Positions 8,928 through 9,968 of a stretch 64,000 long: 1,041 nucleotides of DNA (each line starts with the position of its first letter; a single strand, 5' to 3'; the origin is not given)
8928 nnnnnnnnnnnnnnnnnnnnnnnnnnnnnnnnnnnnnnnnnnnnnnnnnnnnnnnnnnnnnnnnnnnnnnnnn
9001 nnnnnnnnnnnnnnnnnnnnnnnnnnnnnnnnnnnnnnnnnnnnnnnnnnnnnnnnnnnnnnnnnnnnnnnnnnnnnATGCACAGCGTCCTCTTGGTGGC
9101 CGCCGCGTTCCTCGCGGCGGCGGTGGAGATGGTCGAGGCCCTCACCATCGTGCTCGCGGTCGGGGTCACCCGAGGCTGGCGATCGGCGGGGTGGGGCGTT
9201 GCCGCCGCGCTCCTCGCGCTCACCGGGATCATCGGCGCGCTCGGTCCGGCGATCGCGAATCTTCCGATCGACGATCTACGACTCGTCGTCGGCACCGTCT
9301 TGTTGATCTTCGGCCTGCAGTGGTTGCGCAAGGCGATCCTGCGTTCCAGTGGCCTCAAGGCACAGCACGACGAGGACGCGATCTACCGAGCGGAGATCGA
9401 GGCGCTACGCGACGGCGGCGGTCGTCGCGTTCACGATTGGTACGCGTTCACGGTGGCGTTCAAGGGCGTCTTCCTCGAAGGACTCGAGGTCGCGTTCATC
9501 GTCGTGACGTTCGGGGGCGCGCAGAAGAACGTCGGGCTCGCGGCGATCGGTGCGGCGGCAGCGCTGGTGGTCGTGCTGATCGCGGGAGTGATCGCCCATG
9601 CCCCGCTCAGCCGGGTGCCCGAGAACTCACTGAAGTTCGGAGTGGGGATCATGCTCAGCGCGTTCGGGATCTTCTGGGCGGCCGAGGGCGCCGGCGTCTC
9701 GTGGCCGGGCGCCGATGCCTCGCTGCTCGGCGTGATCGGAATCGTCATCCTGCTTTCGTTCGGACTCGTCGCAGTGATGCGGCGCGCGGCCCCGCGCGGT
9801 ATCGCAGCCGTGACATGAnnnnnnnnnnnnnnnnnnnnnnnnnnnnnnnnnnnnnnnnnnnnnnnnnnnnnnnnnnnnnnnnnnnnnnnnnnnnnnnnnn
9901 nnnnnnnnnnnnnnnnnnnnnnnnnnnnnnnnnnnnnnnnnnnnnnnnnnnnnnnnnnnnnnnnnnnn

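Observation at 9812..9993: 13-bp tandem array of Shine-Dalgarno+ATG mimics linking a membrane-protein gene to the small-membrane-protein/uppP start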

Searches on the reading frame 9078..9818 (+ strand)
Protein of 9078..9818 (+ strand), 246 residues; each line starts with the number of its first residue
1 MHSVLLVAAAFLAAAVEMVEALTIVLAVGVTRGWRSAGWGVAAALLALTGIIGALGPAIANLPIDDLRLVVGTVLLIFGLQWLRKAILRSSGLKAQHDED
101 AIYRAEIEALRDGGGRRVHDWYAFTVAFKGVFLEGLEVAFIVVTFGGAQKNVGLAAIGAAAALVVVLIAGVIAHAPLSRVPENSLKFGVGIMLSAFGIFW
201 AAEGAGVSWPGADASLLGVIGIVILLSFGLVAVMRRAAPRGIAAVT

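Call 4: search_protein_families(library=pfam, proteins=[window:9078-9818:+], max_evalue=0.01)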
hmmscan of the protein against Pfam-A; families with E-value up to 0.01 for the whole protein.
window:9078-9818:+ (246 aa): 1 family
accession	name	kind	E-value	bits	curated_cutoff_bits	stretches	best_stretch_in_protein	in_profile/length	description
PF16955.11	OFeT_1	-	1.5e-06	28.5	26.9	1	7-203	6-181/207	Ferrous iron uptake permease, iron-lead transporter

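Call 8: find_homologous_proteins(query=window:9078-9818:+, max_evalue=1e-10)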
Query window:9078-9818:+ (246 aa): 8000 proteins with E <= 1e-10 among 8000 candidates; the best 120 are listed.
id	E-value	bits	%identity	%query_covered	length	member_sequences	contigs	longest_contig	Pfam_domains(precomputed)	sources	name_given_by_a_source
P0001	1.5e-131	455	90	100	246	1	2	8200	PF16955.12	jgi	jgi:uncharacterized membrane protein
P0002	2.2e-131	455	90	100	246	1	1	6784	PF16955.12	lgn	-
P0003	3.6e-131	454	92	95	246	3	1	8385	-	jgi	jgi:uncharacterized membrane protein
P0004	1.3e-130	452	91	100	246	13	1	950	-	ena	-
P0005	3.4e-129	447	89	100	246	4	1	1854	PF16955.12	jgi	jgi:uncharacterized membrane protein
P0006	3.5e-129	447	90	94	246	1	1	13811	PF16955.12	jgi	jgi:uncharacterized membrane protein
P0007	1.3e-128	446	89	100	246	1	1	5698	PF16955.12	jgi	jgi:uncharacterized membrane protein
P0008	3.0e-126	438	89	94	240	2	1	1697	PF16955.12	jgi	jgi:uncharacterized membrane protein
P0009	1.4e-123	429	88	99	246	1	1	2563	PF16955.12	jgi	jgi:uncharacterized membrane protein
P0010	2.2e-121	422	88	96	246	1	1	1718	PF16955.12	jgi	jgi:uncharacterized membrane protein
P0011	6.0e-121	421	87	97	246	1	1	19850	PF16955.12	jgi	jgi:uncharacterized membrane protein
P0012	7.0e-121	420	87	96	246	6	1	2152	PF16955.12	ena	-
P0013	6.6e-120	417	86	96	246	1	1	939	PF16955.12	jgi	jgi:uncharacterized membrane protein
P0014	1.2e-119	416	86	96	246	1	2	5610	-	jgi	jgi:uncharacterized membrane protein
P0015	3.1e-119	415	84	96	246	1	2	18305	PF16955.12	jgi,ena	jgi:uncharacterized membrane protein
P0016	5.3e-119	414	86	96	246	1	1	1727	PF16955.12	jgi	jgi:uncharacterized membrane protein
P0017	8.5e-119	413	86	96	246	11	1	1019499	PF16955.12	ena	-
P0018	3.4e-118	411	84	96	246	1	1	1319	PF16955.12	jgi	jgi:uncharacterized membrane protein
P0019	5.9e-118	411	86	96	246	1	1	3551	PF16955.12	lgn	-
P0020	1.4e-117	409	83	99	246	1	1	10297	PF16955.12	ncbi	-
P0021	1.6e-116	406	84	96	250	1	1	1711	PF16955.12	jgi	jgi:uncharacterized membrane protein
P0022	1.8e-116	406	86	94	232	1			PF16955.12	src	-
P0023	2.3e-116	406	82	100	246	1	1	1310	PF16955.12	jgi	-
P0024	3.0e-116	405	82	97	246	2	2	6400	PF16955.12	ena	-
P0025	4.6e-116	405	82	100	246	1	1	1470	PF16955.12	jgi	jgi:uncharacterized membrane protein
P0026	1.1e-115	403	84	96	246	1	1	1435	PF16955.12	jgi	-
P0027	1.5e-115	403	83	93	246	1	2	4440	PF16955.12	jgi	jgi:uncharacterized membrane protein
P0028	2.7e-115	402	82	99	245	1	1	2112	PF16955.12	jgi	jgi:uncharacterized membrane protein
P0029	4.9e-115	401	82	100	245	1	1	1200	PF16955.12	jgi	jgi:uncharacterized membrane protein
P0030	1.3e-114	400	80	100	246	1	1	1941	PF16955.12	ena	-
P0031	1.9e-114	399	81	97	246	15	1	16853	PF16955.12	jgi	jgi:uncharacterized membrane protein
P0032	2.3e-114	399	82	99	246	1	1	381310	PF16955.12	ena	-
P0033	2.4e-114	399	81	100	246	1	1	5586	PF16955.12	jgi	jgi:uncharacterized membrane protein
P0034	5.2e-114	398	79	97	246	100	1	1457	PF16955.12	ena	-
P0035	5.6e-114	398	84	96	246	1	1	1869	PF16955.12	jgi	jgi:uncharacterized membrane protein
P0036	1.4e-113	396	81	99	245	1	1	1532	PF16955.12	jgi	jgi:uncharacterized membrane protein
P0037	1.5e-113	396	82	99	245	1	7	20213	PF16955.12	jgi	jgi:uncharacterized membrane protein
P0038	1.6e-113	396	80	97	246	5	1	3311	PF16955.12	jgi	jgi:uncharacterized membrane protein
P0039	1.7e-113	396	80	99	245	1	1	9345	PF16955.12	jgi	jgi:uncharacterized membrane protein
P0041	2.6e-113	396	81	97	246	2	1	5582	PF16955.12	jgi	jgi:uncharacterized membrane protein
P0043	2.9e-113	395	80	97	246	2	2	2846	PF16955.12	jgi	jgi:uncharacterized membrane protein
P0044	2.9e-113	395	81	99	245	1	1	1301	PF16955.12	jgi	jgi:uncharacterized membrane protein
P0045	3.2e-113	395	81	99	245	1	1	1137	PF16955.12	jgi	-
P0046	3.6e-113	395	81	97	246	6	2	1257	PF16955.12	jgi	jgi:uncharacterized membrane protein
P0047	5.2e-113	395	81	96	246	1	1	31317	PF16955.12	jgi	jgi:uncharacterized membrane protein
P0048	7.9e-113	394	79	98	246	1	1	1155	PF16955.12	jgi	-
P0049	9.5e-113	394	81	93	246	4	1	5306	PF16955.12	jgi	jgi:uncharacterized membrane protein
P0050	1.0e-112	394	80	97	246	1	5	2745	PF16955.12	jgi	jgi:uncharacterized membrane protein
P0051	1.2e-112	393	80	96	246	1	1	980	PF16955.12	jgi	jgi:uncharacterized membrane protein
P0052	1.3e-112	393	82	97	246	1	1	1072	PF16955.12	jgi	jgi:uncharacterized membrane protein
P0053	1.5e-112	393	80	97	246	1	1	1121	PF16955.12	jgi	jgi:uncharacterized membrane protein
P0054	1.7e-112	393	80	97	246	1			PF16955.12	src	-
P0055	1.8e-112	393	80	97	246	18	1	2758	PF16955.12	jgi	jgi:uncharacterized membrane protein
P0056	1.9e-112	393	80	98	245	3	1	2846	PF16955.12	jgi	jgi:uncharacterized membrane protein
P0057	2.1e-112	393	80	96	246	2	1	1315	PF16955.12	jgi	-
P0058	2.1e-112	393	78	100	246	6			PF16955.12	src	-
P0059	2.4e-112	392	81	96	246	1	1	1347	PF16955.12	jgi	jgi:uncharacterized membrane protein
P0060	2.6e-112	392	80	96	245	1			PF16955.12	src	-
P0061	2.8e-112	392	80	96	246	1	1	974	PF16955.12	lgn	-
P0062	3.0e-112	392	82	96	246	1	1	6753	PF16955.12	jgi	jgi:uncharacterized membrane protein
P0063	3.6e-112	392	79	97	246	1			PF16955.12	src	-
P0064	4.5e-112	391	81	99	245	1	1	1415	PF16955.12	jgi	jgi:uncharacterized membrane protein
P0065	5.4e-112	391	81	96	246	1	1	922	PF16955.12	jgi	jgi:uncharacterized membrane protein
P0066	5.5e-112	391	79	97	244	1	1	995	PF16955.12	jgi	jgi:uncharacterized membrane protein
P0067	5.7e-112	391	82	90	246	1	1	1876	PF16955.12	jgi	jgi:uncharacterized membrane protein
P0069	1.4e-111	390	80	99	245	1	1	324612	PF16955.12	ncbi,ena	-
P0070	2.1e-111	389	82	96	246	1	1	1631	PF16955.12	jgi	jgi:uncharacterized membrane protein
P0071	2.4e-111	389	80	96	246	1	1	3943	PF16955.12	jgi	jgi:uncharacterized membrane protein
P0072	2.5e-111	389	80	96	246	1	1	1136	PF16955.12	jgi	jgi:uncharacterized membrane protein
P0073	3.0e-111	389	79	97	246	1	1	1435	PF16955.12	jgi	jgi:uncharacterized membrane protein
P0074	3.1e-111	389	79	97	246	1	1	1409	PF16955.12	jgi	jgi:uncharacterized membrane protein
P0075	3.1e-111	389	79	100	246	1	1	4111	PF16955.12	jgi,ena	-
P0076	3.8e-111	388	80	96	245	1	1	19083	PF16955.12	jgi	jgi:uncharacterized membrane protein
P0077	3.9e-111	388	79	96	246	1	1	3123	PF16955.12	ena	-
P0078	4.2e-111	388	84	95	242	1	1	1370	PF16955.12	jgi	-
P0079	4.3e-111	388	78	100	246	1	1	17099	PF16955.12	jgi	jgi:uncharacterized membrane protein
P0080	4.3e-111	388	80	98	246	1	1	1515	PF16955.12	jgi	jgi:uncharacterized membrane protein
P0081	4.7e-111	388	79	99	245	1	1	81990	PF16955.12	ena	-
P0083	5.2e-111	388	78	97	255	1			PF16955.12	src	-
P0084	5.2e-111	388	80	96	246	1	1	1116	PF16955.12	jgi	jgi:uncharacterized membrane protein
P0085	5.3e-111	388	80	96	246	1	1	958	PF16955.12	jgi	jgi:uncharacterized membrane protein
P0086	5.4e-111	388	79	97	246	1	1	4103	PF16955.12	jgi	jgi:uncharacterized membrane protein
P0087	5.4e-111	388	78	97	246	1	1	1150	PF16955.12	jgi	jgi:uncharacterized membrane protein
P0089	5.7e-111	388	78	97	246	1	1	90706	PF16955.12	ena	-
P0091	6.4e-111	388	79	96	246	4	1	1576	PF16955.12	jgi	jgi:uncharacterized membrane protein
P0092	7.2e-111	388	80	96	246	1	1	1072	PF16955.12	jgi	jgi:uncharacterized membrane protein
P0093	7.3e-111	388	79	96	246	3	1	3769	PF16955.12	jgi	jgi:uncharacterized membrane protein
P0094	1.2e-110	387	80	96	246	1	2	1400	PF16955.12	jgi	jgi:uncharacterized membrane protein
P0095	1.2e-110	387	81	97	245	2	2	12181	PF16955.12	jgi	jgi:uncharacterized membrane protein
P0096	1.5e-110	386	80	96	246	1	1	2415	PF16955.12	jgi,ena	-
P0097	1.5e-110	386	79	97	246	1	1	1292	PF16955.12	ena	-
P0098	1.6e-110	386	76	99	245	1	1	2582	PF16955.12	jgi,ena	jgi:uncharacterized membrane protein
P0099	1.7e-110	386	80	96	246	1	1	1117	PF16955.12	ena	-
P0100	1.7e-110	386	78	96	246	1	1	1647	PF16955.12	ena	-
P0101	2.1e-110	386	77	98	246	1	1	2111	PF16955.12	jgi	-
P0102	2.2e-110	386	79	97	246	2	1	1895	PF16955.12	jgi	jgi:uncharacterized membrane protein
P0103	2.2e-110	386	78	97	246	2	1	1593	PF16955.12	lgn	-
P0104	2.3e-110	386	78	97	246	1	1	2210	PF16955.12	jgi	jgi:uncharacterized membrane protein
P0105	2.5e-110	386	77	98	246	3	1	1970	PF16955.12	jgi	-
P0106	2.5e-110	386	79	96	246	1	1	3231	PF16955.12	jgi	jgi:uncharacterized membrane protein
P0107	2.8e-110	386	79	96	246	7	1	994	PF16955.12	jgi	jgi:uncharacterized membrane protein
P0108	2.8e-110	386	80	96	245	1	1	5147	PF16955.12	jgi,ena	-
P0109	3.1e-110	385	77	98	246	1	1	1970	PF16955.12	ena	-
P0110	3.2e-110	385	79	97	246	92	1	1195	PF16955.12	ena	-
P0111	3.5e-110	385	80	96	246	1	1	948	PF16955.12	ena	-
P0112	3.5e-110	385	78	97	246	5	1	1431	PF16955.12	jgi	jgi:uncharacterized membrane protein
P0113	3.9e-110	385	78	96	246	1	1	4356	PF16955.12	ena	-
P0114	3.9e-110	385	79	96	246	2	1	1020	PF16955.12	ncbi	-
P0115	4.2e-110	385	79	97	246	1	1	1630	PF16955.12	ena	-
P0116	4.4e-110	385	79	100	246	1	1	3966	PF16955.12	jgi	jgi:uncharacterized membrane protein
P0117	4.5e-110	385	78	96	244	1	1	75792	PF16955.12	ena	-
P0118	4.6e-110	385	78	96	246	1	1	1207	PF16955.12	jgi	jgi:uncharacterized membrane protein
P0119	4.8e-110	385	79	96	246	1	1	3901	PF16955.12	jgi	jgi:uncharacterized membrane protein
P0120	4.8e-110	385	80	96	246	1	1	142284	PF16955.12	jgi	jgi:uncharacterized membrane protein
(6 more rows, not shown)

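Call 9: find_encoding_contigs(protein=P0001, flank=3000, max_places=3)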
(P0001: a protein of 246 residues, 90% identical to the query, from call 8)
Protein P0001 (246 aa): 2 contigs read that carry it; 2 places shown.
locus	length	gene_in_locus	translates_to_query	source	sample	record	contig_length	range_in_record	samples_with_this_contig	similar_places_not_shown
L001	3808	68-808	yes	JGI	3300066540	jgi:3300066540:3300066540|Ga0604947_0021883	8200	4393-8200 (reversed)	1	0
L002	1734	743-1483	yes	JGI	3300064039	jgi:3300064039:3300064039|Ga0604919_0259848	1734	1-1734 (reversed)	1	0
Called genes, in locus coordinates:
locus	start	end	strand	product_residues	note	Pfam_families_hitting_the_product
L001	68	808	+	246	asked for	PF16955:OFeT_1 (faint)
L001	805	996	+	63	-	-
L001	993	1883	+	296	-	PF02673:BacA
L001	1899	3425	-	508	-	PF00884:Sulfatase, PF01663:Phosphodiest (weak), PF16347:SGSH_C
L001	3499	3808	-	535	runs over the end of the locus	PF00884:Sulfatase, PF01663:Phosphodiest (weak), PF16347:SGSH_C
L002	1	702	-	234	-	?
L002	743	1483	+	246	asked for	PF16955:OFeT_1 (faint)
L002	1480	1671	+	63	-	-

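Call 10: find_encoding_contigs(protein=P0003, flank=3000, max_places=3)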
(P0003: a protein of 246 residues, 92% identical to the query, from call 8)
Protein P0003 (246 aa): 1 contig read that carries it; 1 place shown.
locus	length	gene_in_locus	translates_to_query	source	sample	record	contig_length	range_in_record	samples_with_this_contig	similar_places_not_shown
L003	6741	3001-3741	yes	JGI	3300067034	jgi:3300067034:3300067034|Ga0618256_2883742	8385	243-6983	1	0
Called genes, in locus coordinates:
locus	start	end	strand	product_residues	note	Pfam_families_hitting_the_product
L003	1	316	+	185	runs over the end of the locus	?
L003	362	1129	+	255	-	PF00378:ECH_1, PF16113:ECH_2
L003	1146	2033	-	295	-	PF04248:NTP_transf_9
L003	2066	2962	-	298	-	PF01418:HTH_6, PF01380:SIS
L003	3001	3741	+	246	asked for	-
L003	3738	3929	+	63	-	-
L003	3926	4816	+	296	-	PF02673:BacA, PF01925:TauE (weak)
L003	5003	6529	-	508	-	PF00884:Sulfatase, PF01663:Phosphodiest (faint), PF16347:SGSH_C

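Call 11: find_encoding_contigs(protein=P0006, flank=3000, max_places=3)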
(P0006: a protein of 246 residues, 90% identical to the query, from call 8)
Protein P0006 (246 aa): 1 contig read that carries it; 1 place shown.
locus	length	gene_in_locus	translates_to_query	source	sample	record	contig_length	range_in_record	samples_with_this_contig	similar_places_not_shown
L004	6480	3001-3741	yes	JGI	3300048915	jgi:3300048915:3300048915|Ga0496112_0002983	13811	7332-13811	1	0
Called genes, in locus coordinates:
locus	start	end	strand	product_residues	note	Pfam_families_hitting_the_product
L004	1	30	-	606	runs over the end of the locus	PF00082:Peptidase_S8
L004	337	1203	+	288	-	PF00561:Abhydrolase_1, PF12146:Hydrolase_4, PF12697:Abhydrolase_6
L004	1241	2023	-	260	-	PF04248:NTP_transf_9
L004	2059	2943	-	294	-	PF01418:HTH_6, PF01380:SIS (weak)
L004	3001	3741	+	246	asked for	PF16955:OFeT_1 (faint)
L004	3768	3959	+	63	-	-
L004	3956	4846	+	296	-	PF02673:BacA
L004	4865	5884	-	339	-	-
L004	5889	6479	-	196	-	?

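Call 12: find_encoding_contigs(protein=P0002, flank=3000, max_places=3)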
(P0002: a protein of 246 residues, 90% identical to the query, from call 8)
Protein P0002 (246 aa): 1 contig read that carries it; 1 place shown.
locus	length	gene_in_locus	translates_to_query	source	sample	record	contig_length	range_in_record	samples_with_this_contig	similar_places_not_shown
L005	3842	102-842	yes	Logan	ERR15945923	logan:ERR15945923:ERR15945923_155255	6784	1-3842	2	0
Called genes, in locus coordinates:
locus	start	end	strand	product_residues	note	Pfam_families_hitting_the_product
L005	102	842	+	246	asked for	PF16955:OFeT_1 (faint)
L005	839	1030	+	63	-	-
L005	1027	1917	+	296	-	PF02673:BacA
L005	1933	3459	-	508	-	PF00884:Sulfatase, PF01663:Phosphodiest (weak), PF16347:SGSH_C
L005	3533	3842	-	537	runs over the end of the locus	PF00884:Sulfatase, PF01663:Phosphodiest (weak), PF16347:SGSH_C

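Call 17: list_cluster_members(proteins=[window:9078-9818:+, window:9994-10257:+, window:10254-11144:+])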
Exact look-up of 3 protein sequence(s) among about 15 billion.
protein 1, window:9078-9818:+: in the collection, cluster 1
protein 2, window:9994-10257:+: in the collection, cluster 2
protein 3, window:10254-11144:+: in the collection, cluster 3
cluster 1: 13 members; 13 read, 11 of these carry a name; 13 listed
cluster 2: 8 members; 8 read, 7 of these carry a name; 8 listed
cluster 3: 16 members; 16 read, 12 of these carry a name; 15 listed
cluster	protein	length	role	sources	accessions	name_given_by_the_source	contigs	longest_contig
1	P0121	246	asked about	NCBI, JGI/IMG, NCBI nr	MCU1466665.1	MAG: hypothetical protein JWM72_2593 [Actinomycetia bacterium] | uncharacterized membrane protein | hypothetical protein [Actinomycetes bacterium]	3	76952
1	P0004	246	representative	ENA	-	-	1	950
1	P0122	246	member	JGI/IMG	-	uncharacterized membrane protein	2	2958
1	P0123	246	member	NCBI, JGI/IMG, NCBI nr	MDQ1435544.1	MAG: hypothetical protein QOF59_2360 [Actinomycetota bacterium] | uncharacterized membrane protein | hypothetical protein [Actinomycetota bacterium]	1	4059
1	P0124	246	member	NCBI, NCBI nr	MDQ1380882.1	MAG: hypothetical protein QOJ71_1601 [Actinomycetota bacterium] | hypothetical protein [Actinomycetota bacterium]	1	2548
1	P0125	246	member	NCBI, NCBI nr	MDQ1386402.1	MAG: hypothetical protein QOG65_3781 [Actinomycetota bacterium] | hypothetical protein [Actinomycetota bacterium]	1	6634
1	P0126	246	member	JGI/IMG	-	uncharacterized membrane protein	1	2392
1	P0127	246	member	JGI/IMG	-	uncharacterized membrane protein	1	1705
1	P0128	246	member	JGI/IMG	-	uncharacterized membrane protein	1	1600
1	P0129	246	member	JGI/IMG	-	uncharacterized membrane protein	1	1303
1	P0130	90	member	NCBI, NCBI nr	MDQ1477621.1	MAG: hypothetical protein QOE62_2850, partial [Actinomycetota bacterium] | hypothetical protein [Actinomycetota bacterium]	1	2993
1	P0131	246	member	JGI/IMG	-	uncharacterized membrane protein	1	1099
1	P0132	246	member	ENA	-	-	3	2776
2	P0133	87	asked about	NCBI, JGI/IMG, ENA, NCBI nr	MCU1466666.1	MAG: hypothetical protein JWM72_2594 [Actinomycetia bacterium] | hypothetical protein | hypothetical protein [Actinomycetes bacterium]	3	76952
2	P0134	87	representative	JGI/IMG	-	hypothetical protein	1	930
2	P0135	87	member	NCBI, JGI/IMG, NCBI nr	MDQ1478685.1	MAG: hypothetical protein QOE62_3914 [Actinomycetota bacterium] | hypothetical protein | hypothetical protein [Actinomycetota bacterium]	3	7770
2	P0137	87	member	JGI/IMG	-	hypothetical protein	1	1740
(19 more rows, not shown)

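Call 19: find_encoding_contigs(protein=window:9078-9818:+, flank=2000, max_places=10)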
Protein window:9078-9818:+ (246 aa): 3 contigs read that carry it; 3 places shown.
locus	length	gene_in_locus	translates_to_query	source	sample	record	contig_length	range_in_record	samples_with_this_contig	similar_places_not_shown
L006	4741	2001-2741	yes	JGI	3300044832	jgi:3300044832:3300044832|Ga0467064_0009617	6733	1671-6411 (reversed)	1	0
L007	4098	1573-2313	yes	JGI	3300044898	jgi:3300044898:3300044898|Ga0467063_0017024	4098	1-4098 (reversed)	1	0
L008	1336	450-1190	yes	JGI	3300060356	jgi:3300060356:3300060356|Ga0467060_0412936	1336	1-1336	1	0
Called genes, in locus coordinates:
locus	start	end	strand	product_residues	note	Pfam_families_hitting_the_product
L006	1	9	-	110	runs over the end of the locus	?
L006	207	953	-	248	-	PF04248:NTP_transf_9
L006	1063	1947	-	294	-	PF01418:HTH_6, PF01380:SIS (weak)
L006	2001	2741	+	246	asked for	PF16955:OFeT_1 (faint)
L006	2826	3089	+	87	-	-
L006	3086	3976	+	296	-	PF02673:BacA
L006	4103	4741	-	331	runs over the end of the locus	-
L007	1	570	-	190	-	?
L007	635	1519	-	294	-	PF01418:HTH_6, PF01380:SIS (weak)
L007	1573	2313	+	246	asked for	PF16955:OFeT_1 (faint)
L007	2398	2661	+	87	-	-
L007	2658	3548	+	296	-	PF02673:BacA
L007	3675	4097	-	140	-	?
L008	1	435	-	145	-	?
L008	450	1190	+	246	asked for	PF16955:OFeT_1 (faint)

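Call 22: find_encoding_contigs(protein=P0125, flank=2000, max_places=5)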
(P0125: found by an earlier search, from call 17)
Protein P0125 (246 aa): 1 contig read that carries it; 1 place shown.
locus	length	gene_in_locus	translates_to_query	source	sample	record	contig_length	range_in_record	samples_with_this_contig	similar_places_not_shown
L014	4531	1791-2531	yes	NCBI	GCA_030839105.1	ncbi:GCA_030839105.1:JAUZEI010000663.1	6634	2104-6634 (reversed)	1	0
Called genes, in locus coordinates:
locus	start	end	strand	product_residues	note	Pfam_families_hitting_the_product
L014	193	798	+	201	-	PF01545:Cation_efflux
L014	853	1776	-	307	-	PF01418:HTH_6, PF01380:SIS (weak)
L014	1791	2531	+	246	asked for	PF16955:OFeT_1 (faint)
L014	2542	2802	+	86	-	-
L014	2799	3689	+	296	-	PF02673:BacA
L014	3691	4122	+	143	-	-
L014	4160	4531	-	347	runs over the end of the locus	-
